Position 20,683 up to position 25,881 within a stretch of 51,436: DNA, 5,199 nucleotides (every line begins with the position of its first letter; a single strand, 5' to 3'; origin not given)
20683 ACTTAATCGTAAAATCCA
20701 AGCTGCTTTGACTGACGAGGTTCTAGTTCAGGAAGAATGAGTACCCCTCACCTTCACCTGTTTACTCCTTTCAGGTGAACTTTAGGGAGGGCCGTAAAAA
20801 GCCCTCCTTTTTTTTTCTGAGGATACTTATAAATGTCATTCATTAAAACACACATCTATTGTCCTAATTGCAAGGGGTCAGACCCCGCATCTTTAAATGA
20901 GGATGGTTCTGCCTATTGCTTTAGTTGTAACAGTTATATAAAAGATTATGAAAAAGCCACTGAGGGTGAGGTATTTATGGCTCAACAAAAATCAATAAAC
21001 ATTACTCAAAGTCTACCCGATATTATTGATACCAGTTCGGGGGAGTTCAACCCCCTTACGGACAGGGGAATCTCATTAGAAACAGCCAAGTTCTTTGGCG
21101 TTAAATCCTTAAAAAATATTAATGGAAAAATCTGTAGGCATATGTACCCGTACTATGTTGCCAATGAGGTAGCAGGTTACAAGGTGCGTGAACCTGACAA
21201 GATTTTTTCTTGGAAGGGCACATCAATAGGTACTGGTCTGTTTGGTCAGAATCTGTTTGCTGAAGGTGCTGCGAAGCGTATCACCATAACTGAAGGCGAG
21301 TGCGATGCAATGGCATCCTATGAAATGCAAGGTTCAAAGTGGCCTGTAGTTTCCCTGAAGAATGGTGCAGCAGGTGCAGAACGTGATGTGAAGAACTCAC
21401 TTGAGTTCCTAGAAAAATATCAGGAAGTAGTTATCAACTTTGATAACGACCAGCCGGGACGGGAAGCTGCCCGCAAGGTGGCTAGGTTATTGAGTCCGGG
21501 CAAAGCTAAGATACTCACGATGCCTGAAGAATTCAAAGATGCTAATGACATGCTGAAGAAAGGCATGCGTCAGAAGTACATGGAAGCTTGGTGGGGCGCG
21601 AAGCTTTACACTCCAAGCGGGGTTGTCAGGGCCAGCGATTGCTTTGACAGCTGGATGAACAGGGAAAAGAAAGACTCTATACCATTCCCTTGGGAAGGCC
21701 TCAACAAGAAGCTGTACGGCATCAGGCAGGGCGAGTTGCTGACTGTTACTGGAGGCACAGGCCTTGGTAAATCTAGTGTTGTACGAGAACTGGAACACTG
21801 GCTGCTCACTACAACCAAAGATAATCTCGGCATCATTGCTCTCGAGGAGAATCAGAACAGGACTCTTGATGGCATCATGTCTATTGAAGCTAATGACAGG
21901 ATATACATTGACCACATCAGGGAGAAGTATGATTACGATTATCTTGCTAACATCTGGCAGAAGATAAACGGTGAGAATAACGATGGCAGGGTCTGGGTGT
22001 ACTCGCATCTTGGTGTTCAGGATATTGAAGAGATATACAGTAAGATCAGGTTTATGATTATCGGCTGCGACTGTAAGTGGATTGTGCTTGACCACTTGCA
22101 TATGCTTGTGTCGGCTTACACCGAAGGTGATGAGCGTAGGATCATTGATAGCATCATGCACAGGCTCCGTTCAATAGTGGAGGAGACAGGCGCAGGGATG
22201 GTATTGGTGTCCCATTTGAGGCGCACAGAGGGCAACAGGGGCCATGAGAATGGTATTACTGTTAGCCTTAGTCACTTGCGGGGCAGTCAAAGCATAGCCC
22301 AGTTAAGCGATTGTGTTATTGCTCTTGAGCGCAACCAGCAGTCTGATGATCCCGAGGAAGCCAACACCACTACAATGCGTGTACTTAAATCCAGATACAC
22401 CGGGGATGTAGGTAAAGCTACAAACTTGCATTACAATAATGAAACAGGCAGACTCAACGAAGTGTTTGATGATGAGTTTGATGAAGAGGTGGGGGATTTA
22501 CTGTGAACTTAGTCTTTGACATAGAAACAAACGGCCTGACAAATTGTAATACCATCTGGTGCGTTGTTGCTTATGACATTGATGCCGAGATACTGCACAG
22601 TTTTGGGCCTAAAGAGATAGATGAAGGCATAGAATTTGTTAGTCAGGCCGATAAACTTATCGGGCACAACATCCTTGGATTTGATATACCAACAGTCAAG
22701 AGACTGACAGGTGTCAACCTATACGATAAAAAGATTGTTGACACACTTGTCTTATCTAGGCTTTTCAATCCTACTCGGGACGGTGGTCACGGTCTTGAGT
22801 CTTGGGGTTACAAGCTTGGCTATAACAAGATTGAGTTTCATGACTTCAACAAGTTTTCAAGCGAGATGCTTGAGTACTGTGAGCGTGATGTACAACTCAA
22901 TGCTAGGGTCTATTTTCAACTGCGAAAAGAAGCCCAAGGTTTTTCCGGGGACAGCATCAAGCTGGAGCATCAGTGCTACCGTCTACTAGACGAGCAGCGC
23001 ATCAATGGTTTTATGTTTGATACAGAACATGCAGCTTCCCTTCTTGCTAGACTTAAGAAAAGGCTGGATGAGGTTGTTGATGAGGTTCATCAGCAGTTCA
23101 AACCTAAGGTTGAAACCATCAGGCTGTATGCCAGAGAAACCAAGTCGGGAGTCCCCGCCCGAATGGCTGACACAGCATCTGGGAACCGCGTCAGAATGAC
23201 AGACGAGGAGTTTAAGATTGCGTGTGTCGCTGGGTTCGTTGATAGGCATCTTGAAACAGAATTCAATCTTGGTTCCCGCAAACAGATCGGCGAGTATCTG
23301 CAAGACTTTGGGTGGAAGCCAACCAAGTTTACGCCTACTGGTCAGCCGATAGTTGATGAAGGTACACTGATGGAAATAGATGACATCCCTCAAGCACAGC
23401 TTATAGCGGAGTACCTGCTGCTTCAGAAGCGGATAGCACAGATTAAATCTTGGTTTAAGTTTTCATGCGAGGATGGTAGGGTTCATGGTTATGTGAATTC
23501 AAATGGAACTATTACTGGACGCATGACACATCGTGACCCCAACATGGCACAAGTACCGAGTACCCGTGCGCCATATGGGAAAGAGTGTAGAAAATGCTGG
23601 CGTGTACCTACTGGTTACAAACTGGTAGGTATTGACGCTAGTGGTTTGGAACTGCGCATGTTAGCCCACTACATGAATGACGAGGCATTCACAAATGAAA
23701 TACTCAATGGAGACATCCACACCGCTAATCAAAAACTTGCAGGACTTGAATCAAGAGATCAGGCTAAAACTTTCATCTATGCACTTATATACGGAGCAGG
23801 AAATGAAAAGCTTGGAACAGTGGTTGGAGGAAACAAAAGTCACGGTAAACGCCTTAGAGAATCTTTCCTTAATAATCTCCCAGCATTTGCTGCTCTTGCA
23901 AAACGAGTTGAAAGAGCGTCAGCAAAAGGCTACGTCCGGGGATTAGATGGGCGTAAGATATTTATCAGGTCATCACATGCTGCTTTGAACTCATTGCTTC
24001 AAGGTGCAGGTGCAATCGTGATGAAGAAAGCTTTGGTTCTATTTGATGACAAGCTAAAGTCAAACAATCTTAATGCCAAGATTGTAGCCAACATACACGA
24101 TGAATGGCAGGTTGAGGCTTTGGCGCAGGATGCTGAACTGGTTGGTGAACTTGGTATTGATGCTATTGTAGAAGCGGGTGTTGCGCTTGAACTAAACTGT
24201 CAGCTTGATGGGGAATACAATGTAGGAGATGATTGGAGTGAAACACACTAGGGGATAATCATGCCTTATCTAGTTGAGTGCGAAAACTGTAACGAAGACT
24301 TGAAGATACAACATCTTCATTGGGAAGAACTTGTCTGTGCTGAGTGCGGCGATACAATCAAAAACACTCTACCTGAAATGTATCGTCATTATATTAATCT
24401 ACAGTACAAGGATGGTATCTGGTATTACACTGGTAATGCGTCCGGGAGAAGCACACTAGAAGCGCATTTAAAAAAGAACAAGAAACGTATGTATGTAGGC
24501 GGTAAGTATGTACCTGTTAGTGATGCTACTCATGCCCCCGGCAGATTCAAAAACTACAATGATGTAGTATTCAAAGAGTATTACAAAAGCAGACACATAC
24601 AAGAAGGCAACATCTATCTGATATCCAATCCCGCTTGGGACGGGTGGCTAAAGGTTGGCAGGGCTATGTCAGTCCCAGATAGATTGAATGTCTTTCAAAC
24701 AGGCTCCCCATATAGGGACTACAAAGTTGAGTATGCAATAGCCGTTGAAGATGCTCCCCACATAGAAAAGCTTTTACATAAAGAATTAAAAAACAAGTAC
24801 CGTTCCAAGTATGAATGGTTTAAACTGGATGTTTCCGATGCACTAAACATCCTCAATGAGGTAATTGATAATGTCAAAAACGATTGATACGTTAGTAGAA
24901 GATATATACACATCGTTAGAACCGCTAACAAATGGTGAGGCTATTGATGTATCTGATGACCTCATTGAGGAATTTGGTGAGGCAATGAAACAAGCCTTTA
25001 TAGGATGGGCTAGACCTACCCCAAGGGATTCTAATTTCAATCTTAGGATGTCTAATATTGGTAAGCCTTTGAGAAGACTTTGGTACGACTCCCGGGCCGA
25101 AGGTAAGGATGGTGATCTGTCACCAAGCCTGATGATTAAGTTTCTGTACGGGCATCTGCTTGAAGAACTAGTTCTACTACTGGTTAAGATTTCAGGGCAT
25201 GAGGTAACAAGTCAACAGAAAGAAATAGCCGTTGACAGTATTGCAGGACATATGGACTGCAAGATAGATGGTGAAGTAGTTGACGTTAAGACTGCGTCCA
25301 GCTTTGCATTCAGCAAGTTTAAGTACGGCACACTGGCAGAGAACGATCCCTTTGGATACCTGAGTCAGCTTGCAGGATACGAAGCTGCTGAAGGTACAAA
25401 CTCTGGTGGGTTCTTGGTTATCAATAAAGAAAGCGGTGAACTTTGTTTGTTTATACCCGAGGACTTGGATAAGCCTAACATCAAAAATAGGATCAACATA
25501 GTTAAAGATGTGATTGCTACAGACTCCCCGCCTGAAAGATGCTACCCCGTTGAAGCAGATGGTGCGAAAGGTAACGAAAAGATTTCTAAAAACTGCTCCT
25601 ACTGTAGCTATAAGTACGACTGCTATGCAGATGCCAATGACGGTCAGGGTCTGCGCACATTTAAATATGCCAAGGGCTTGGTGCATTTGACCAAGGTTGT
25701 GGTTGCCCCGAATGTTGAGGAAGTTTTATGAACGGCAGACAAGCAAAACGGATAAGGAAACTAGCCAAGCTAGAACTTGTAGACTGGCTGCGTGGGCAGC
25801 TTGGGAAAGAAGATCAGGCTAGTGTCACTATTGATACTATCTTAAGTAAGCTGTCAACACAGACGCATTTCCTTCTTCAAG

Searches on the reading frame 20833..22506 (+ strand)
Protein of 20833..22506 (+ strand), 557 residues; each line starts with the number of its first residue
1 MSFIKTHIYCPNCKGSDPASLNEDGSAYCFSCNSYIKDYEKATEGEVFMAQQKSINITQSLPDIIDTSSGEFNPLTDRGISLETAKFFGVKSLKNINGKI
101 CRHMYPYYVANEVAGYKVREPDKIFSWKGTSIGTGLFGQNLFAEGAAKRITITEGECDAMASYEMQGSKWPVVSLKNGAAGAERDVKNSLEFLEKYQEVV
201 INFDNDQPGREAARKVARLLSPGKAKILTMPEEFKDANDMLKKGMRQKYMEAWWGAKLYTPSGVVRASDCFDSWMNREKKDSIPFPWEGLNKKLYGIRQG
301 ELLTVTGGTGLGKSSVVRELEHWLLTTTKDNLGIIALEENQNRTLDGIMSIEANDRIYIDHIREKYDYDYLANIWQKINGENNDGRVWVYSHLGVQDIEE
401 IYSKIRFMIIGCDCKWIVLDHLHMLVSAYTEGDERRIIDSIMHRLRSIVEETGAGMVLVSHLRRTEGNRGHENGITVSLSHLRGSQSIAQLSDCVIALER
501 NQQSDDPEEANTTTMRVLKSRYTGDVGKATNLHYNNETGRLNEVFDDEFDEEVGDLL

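Call 29: search_protein_families(library=phrogs, proteins=[window:20833-22506:+], max_evalue=0.00001)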
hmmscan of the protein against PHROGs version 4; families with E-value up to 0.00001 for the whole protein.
window:20833-22506:+ (557 aa): 7 families
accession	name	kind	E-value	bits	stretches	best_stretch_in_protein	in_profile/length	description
phrog_239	-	DNA, RNA and nucleotide metabolism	3.3e-173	579.7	1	2-551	37-606/801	DNA primase/helicase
phrog_19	-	DNA, RNA and nucleotide metabolism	2.7e-32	113.4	1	268-551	312-588/621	DnaB-like replicative helicase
phrog_47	-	DNA, RNA and nucleotide metabolism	1.8e-17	64.2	1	7-246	52-327/947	DNA primase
phrog_243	-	DNA, RNA and nucleotide metabolism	4.1e-17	63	1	277-542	12-266/273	DnaB-like replicative helicase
phrog_849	-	DNA, RNA and nucleotide metabolism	1.2e-09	38.7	1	136-247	228-334/435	DNA primase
phrog_5482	-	unknown function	2.2e-08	34.3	1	287-548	37-303/341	-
phrog_510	-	DNA, RNA and nucleotide metabolism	8e-06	25.8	0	147-248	245-352/667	DNA primase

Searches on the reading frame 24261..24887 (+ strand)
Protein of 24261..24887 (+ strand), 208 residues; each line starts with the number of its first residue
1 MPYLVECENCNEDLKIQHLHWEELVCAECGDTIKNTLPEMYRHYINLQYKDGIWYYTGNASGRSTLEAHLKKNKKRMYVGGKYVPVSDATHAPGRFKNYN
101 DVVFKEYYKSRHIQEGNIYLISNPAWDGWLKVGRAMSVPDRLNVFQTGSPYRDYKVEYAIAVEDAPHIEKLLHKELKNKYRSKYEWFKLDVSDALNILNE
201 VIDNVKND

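Call 29: search_protein_families(library=phrogs, proteins=[window:24261-24887:+], max_evalue=0.00001)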
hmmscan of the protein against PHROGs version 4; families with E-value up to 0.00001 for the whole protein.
window:24261-24887:+ (208 aa): 5 families
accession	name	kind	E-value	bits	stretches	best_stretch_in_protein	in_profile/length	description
phrog_5032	-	unknown function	5.7e-26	92.2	1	99-206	61-165/178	-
phrog_15085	-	unknown function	9.5e-19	68.7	1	116-208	4-101/103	-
phrog_8130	-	unknown function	2.5e-11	44.2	1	111-206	176-267/434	-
phrog_16524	-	unknown function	3.2e-10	41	1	102-200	11-112/215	-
phrog_8430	-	unknown function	2.6e-08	34.1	1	113-201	292-386/439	-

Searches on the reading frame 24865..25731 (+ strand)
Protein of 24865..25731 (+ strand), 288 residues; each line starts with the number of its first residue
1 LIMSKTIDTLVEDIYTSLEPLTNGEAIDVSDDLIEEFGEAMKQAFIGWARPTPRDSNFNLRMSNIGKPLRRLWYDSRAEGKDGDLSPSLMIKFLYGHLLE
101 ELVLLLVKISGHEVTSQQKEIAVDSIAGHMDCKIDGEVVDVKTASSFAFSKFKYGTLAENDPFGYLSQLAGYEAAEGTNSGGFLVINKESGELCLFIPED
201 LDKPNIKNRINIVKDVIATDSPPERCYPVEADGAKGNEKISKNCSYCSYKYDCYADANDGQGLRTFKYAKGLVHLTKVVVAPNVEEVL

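Call 29: search_protein_families(library=phrogs, proteins=[window:24865-25731:+], max_evalue=0.00001)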
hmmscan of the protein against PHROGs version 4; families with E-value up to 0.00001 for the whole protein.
window:24865-25731:+ (288 aa): 2 families
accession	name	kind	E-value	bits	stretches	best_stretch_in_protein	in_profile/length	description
phrog_1990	-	DNA, RNA and nucleotide metabolism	4e-48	165.2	1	26-276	6-262/290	Cas4-domain exonuclease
phrog_1706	-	DNA, RNA and nucleotide metabolism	4.4e-13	50.3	1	47-263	38-252/293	CRISPR/Cas system associated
